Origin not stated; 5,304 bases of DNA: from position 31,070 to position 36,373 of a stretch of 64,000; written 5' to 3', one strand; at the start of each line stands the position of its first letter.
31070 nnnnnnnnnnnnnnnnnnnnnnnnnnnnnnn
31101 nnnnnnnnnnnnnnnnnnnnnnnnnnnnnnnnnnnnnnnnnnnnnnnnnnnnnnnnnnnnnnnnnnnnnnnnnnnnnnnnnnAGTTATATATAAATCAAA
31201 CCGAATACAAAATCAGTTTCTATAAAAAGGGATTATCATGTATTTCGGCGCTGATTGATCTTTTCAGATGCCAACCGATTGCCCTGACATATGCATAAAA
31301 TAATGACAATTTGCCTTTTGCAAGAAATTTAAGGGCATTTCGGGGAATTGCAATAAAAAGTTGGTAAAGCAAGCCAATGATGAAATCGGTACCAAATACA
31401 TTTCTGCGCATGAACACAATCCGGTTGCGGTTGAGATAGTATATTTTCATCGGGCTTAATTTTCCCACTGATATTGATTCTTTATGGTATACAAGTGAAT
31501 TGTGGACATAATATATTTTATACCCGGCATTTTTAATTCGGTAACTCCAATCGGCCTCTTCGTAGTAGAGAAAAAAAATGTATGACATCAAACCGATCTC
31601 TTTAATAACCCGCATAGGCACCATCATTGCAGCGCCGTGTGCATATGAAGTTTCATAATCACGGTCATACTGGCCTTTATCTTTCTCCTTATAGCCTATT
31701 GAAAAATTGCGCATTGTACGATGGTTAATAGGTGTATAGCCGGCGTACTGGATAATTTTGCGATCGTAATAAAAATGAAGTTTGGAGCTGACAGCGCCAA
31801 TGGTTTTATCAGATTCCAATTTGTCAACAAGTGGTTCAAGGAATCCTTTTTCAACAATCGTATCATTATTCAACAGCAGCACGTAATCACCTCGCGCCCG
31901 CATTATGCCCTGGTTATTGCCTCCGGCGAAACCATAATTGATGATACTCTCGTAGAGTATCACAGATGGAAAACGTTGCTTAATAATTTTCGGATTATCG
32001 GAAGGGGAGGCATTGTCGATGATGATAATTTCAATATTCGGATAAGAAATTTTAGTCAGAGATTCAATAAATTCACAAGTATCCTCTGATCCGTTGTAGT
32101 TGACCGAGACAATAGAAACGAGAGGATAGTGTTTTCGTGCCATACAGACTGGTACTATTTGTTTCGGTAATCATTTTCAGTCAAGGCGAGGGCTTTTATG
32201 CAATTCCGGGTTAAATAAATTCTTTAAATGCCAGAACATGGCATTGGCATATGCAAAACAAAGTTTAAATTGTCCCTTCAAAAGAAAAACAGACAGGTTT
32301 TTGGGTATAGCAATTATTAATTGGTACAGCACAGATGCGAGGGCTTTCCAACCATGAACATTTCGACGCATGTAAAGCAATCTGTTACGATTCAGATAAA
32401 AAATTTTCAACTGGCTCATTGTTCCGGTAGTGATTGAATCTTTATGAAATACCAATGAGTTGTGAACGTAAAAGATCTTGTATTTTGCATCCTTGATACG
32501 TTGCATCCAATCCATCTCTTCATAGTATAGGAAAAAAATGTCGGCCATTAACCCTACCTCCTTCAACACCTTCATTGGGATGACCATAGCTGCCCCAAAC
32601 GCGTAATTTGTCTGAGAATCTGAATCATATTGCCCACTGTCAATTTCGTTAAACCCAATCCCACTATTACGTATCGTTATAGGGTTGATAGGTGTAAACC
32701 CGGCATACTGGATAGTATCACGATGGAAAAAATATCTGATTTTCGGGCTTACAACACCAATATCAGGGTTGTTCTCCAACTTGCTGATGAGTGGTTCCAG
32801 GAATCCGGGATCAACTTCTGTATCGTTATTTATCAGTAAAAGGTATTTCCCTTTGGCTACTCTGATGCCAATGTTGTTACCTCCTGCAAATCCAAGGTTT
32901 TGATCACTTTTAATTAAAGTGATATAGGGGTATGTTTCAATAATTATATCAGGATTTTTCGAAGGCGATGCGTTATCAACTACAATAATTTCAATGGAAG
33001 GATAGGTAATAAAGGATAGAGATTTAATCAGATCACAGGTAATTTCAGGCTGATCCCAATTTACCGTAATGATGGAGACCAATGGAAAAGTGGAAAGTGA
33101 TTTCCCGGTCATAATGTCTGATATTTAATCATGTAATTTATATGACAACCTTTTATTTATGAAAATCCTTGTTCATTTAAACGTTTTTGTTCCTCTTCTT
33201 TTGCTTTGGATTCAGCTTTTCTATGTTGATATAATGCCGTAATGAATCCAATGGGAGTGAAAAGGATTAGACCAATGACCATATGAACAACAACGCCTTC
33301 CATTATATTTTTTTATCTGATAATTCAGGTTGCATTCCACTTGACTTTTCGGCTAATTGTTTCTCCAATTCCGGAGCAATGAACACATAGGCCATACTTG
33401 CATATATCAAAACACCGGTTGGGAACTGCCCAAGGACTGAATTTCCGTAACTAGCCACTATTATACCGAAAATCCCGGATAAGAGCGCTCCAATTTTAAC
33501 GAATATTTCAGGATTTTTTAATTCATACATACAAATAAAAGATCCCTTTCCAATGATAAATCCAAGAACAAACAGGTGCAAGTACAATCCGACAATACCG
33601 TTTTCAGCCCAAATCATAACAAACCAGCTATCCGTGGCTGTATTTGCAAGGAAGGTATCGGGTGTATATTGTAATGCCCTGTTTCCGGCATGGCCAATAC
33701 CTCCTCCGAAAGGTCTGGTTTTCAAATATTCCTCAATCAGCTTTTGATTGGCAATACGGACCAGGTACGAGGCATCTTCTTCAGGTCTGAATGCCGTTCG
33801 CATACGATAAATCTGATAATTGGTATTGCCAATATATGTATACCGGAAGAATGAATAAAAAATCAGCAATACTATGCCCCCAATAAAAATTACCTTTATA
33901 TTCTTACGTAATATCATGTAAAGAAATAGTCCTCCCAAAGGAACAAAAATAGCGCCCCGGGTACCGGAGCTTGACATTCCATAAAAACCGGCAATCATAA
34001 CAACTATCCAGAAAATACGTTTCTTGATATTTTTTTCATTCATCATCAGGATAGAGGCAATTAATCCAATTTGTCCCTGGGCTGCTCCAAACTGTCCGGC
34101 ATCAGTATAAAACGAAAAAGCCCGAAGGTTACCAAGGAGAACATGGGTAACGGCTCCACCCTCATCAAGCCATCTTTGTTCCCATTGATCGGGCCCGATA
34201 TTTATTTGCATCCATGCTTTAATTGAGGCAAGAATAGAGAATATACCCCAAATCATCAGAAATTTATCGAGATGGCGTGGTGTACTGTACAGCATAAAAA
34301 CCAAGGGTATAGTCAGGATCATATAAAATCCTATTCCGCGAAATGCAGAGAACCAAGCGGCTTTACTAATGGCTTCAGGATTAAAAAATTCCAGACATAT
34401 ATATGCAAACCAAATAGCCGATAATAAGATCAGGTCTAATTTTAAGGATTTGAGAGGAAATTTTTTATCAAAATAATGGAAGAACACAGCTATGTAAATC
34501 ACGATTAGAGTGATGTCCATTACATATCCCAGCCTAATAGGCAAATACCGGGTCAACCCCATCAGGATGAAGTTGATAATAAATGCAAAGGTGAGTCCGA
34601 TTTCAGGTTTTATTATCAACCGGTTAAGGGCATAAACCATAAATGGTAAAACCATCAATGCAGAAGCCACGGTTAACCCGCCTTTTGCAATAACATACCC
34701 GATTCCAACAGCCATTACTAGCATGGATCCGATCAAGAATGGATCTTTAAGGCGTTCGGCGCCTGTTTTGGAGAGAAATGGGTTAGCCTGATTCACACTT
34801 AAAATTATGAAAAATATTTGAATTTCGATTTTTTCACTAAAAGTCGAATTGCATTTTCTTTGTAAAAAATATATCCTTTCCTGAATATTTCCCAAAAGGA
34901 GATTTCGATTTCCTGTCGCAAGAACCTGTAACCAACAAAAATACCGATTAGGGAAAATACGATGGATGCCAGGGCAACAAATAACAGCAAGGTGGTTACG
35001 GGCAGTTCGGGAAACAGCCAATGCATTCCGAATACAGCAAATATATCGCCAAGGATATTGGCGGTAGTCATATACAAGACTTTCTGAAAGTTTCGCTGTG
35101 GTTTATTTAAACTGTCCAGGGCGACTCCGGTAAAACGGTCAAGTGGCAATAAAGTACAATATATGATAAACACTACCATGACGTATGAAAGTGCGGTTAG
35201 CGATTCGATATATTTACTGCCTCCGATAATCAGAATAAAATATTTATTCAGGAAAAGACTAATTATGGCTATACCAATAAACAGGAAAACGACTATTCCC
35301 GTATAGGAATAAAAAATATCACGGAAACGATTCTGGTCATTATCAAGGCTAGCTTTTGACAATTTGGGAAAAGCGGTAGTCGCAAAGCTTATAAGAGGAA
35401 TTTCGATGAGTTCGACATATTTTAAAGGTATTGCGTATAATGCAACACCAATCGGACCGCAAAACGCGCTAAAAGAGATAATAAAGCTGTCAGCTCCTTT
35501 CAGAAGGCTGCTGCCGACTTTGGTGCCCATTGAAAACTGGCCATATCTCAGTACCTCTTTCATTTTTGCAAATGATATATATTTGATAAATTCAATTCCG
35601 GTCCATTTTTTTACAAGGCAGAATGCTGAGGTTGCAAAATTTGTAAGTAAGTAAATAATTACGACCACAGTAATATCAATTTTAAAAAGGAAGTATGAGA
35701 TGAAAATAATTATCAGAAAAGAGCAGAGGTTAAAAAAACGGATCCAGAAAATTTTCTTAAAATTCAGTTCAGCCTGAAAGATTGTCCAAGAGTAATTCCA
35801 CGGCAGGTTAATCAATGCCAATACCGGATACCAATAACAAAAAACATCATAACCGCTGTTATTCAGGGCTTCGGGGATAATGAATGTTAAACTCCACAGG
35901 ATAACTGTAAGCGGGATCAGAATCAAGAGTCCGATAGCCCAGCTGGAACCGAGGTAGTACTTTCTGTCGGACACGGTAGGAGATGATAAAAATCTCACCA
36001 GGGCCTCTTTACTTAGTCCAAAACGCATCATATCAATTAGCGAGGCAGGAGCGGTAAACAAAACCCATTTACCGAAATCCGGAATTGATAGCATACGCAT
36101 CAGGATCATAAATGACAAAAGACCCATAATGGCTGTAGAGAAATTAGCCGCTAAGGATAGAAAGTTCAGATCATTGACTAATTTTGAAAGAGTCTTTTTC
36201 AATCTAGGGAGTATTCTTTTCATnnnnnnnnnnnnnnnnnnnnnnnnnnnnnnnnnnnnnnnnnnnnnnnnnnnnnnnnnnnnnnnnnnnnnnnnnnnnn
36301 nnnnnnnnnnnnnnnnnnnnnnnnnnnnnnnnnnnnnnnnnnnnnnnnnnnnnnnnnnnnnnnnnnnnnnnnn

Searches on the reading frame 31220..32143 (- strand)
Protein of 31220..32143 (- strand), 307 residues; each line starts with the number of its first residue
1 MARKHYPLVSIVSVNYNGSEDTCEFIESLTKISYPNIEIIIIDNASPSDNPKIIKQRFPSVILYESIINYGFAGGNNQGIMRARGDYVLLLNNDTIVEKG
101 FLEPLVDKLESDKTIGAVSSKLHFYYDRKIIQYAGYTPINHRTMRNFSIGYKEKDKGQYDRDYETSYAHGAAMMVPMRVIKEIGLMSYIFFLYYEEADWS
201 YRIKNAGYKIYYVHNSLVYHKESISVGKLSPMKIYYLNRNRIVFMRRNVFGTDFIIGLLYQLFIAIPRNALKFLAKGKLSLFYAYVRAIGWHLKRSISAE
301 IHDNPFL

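Call 3: search_protein_families(library=pfam, proteins=[window:31220-32143:-], max_evalue=0.01)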
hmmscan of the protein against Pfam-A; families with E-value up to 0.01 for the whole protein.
window:31220-32143:- (307 aa): 4 families
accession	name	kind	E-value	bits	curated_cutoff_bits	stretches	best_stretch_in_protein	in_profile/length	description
PF00535.33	Glycos_transf_2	-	2.4e-23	83.3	23.3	1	10-178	1-162/168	Glycosyl transferase family 2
PF13641.12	Glyco_tranf_2_3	-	9e-10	39.4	27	1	10-223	4-214/230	Glycosyltransferase like family 2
PF13632.12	Glyco_trans_2_3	-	5.1e-05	23.6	27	1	87-224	1-127/198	Glycosyl transferase family group 2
PF10111.15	Glyco_tranf_2_2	-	0.00072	19.6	27.3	1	29-103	20-100/276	Glycosyltransferase like family 2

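Call 5: search_protein_families(library=ncbifam, proteins=[window:31220-32143:-], max_evalue=0.001)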
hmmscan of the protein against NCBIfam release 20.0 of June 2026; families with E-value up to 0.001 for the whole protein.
window:31220-32143:- (307 aa): 15 families
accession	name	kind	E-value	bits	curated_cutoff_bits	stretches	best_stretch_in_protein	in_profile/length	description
TIGR01556.1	rhamnosyltran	subfamily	2.3e-19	69.7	200.55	1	16-263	3-254/281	rhamnosyltransferase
TIGR03937.1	PgaC_IcaA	equivalog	5.3e-15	55.3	422.3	1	3-119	41-160/407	poly-beta-1,6-N-acetyl-D-glucosamine synthase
NF038299.1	EPS_HpsN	equivalog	1.4e-10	40.6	425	1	7-221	1-221/317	hormogonium polysaccharide biosynthesis glycosyltransferase HpsN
NF007482.0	PRK10073.1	equivalog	7.8e-10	38.3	423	1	5-112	4-113/334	glycosyltransferase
TIGR03111.1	glyc2_xrt_Gpos1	hypoth_equivalog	6.9e-09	35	363.95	1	3-119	45-166/439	TIGR03111 family XrtG-associated glycosyltransferase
NF041875.1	EPS_EpsD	equivalog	1.1e-08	34.9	370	1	9-106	1-101/325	exopolysaccharide biosynthesis glycosyltransferase EpsD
NF047683.1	TeichurnBiosyTuaG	equivalog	1.3e-08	34.8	400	1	5-103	4-105/252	teichuronic acid biosynthesis protein TuaG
TIGR03965.1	mycofact_glyco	equivalog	2.2e-08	33.4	280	1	9-233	76-293/467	mycofactocin biosynthesis glycosyltransferase MftF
NF038302.1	EPS_HpsE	equivalog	2.5e-08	33.3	300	1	10-221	4-223/307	hormogonium polysaccharide biosynthesis glycosyltransferase HpsE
NF053739.1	GlytfEpsEBac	equivalog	1.8e-07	30.5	450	1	7-243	1-224/265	glycosyltransferase EpsE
TIGR04283.1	glyco_like_mftF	equivalog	1.4e-06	28.1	182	1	10-132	2-119/221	TIGR04283 family arsenosugar biosynthesis glycosyltransferase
NF050050.1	ProtGlycPglI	equivalog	1.9e-06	27.5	500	1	7-110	2-109/306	GalNAc(5)-diNAcBac-PP-undecaprenol beta-1,3-glucosyltransferase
NF041394.1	GtaseAglG_Halo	equivalog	5.7e-06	25.8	440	1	10-119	4-116/304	glucosyl-dolichyl phosphate glucuronosyltransferase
TIGR04017.1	WcaA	equivalog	3.1e-05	23.7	495.75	1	5-94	3-95/279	colanic acid biosynthesis glycosyltransferase WcaA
NF007453.0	PRK10018.1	equivalog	3.6e-05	23.6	382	1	4-94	3-96/280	colanic acid biosynthesis glycosyltransferase WcaA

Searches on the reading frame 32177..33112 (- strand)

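Call 3: search_protein_families(library=pfam, proteins=[window:32177-33112:-], max_evalue=0.01)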
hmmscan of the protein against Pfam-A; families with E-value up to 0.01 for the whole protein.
window:32177-33112:- (311 aa): 4 families
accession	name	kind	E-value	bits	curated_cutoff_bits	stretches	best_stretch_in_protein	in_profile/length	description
PF00535.33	Glycos_transf_2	-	5.7e-21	75.6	23.3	1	13-138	1-129/168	Glycosyl transferase family 2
PF13632.12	Glyco_trans_2_3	-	4.3e-06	27.1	27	1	91-275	2-177/198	Glycosyl transferase family group 2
PF13641.12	Glyco_tranf_2_3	-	6.6e-06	26.7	27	1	12-224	3-212/230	Glycosyltransferase like family 2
PF13712.12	Glyco_tranf_2_5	-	0.0024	18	27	0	70-121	36-88/210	Glycosyltransferase like family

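Call 5: search_protein_families(library=ncbifam, proteins=[window:32177-33112:-], max_evalue=0.001)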
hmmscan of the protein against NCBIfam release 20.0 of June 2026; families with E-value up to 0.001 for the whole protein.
window:32177-33112:- (311 aa): 14 families
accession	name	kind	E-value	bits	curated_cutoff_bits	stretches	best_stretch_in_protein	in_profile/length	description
TIGR01556.1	rhamnosyltran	subfamily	1.1e-15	57.6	200.55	1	36-266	18-255/281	rhamnosyltransferase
TIGR03965.1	mycofact_glyco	equivalog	9.5e-13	47.8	280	1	9-248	73-305/467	mycofactocin biosynthesis glycosyltransferase MftF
NF038299.1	EPS_HpsN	equivalog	1.5e-12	47.1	425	1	10-230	1-227/317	hormogonium polysaccharide biosynthesis glycosyltransferase HpsN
TIGR03937.1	PgaC_IcaA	equivalog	4.7e-12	45.6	422.3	1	6-126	41-166/407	poly-beta-1,6-N-acetyl-D-glucosamine synthase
NF007482.0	PRK10073.1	equivalog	9.1e-10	38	423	1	8-129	4-126/334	glycosyltransferase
NF047683.1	TeichurnBiosyTuaG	equivalog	7.7e-08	32.3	400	1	9-107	5-106/252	teichuronic acid biosynthesis protein TuaG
TIGR03111.1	glyc2_xrt_Gpos1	hypoth_equivalog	6.1e-07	28.6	363.95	1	5-121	44-165/439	TIGR03111 family XrtG-associated glycosyltransferase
NF041875.1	EPS_EpsD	equivalog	1.3e-06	28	370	1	36-112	25-104/325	exopolysaccharide biosynthesis glycosyltransferase EpsD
NF007453.0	PRK10018.1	equivalog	2.1e-06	27.6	382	1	9-106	5-105/280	colanic acid biosynthesis glycosyltransferase WcaA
TIGR04017.1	WcaA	equivalog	1e-05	25.3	495.75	1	9-105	4-103/279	colanic acid biosynthesis glycosyltransferase WcaA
TIGR04283.1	glyco_like_mftF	equivalog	1.8e-05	24.5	182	1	14-112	3-97/221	TIGR04283 family arsenosugar biosynthesis glycosyltransferase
NF050050.1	ProtGlycPglI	equivalog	2.4e-05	23.9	500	1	10-114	2-110/306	GalNAc(5)-diNAcBac-PP-undecaprenol beta-1,3-glucosyltransferase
NF050113.1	gal_furan_GlfT1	equivalog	0.0001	21.8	330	1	20-109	9-102/290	galactofuranosyltransferase GlfT1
NF041394.1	GtaseAglG_Halo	equivalog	0.00054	19.3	440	1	15-120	8-115/304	glucosyl-dolichyl phosphate glucuronosyltransferase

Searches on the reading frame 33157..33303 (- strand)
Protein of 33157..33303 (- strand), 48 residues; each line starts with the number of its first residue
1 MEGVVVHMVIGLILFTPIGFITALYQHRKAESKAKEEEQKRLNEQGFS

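Call 3: search_protein_families(library=pfam, proteins=[window:33157-33303:-], max_evalue=0.01)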
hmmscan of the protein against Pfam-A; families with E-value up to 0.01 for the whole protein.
window:33157-33303:- (48 aa): 0 families

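Call 5: search_protein_families(library=ncbifam, proteins=[window:33157-33303:-], max_evalue=0.001)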
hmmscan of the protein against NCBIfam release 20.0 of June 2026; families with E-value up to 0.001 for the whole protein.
window:33157-33303:- (48 aa): 0 families

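Call 65: search_protein_families(library=pfam, proteins=[window:33160-33303:-], max_evalue=10)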
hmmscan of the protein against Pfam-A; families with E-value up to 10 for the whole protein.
window:33160-33303:- (48 aa): 7 families
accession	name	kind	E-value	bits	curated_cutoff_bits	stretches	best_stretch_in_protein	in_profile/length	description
PF11014.13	DUF2852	-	0.036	14.6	22.5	1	4-37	9-42/116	Protein of unknown function (DUF2852)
PF02529.20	PetG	-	0.069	13.4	23.7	1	2-30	3-32/36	Cytochrome B6-F complex subunit 5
PF22865.1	MgtS-like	-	0.085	13.2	27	1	8-28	10-28/31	Small protein MgtS-like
PF06667.17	PspB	-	0.1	13.1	25.6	1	4-44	5-45/73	Phage shock protein B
PF08570.15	DUF1761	-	0.14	12.9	31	1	3-40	6-41/123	Protein of unknown function (DUF1761)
PF14147.11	Spore_YhaL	-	0.16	12.2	27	1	6-38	5-37/52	Sporulation protein YhaL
PF13347.12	MFS_2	-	0.25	10.3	27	1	3-40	170-207/427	MFS/sugar transport protein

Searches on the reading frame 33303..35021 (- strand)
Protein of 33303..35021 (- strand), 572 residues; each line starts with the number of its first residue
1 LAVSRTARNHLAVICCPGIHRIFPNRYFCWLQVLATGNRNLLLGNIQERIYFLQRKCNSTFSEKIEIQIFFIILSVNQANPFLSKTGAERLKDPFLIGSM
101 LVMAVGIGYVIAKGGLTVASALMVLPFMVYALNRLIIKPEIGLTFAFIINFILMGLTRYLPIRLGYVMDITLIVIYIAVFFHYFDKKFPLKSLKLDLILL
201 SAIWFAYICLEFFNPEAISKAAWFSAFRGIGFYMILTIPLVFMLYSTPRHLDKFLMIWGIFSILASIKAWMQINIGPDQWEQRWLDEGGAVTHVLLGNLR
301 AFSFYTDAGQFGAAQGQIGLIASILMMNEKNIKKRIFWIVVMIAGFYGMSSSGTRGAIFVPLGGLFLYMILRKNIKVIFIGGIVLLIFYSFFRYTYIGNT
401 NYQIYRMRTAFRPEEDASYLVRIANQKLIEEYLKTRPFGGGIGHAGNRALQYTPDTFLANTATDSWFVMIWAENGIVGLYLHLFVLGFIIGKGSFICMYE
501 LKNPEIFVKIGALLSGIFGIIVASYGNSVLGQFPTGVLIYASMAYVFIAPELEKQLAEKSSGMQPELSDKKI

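Call 3: search_protein_families(library=pfam, proteins=[window:33303-35021:-], max_evalue=0.01)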
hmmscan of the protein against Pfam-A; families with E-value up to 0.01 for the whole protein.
window:33303-35021:- (572 aa): 1 family
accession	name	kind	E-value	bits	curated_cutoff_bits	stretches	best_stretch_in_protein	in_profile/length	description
PF04932.20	Wzy_C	-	2.6e-09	37.5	31.7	1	341-481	2-147/149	O-Antigen ligase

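Call 5: search_protein_families(library=ncbifam, proteins=[window:33303-35021:-], max_evalue=0.001)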
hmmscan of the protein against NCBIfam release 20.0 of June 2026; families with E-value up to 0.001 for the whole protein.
window:33303-35021:- (572 aa): 0 families

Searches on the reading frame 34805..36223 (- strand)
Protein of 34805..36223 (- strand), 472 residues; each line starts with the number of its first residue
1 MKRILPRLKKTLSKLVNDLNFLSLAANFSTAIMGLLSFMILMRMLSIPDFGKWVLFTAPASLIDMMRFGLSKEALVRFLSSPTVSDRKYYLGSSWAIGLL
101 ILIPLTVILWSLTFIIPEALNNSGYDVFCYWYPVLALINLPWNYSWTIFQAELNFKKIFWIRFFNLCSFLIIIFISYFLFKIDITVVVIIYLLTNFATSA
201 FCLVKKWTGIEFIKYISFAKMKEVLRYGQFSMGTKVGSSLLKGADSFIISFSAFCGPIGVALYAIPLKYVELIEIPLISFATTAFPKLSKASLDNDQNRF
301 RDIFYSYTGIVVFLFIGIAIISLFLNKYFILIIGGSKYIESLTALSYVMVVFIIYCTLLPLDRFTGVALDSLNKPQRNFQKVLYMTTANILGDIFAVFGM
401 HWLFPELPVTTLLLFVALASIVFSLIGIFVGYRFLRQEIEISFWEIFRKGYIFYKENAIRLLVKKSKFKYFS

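Call 3: search_protein_families(library=pfam, proteins=[window:34805-36223:-], max_evalue=0.01)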
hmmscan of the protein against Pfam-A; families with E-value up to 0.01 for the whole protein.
window:34805-36223:- (472 aa): 1 family
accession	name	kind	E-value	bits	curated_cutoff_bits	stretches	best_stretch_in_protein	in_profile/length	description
PF01943.22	Polysacc_synt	-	8.7e-12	45.5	28.2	1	22-291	7-273/274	Polysaccharide biosynthesis protein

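Call 5: search_protein_families(library=ncbifam, proteins=[window:34805-36223:-], max_evalue=0.001)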
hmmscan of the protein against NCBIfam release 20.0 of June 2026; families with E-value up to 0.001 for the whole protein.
window:34805-36223:- (472 aa): 0 families
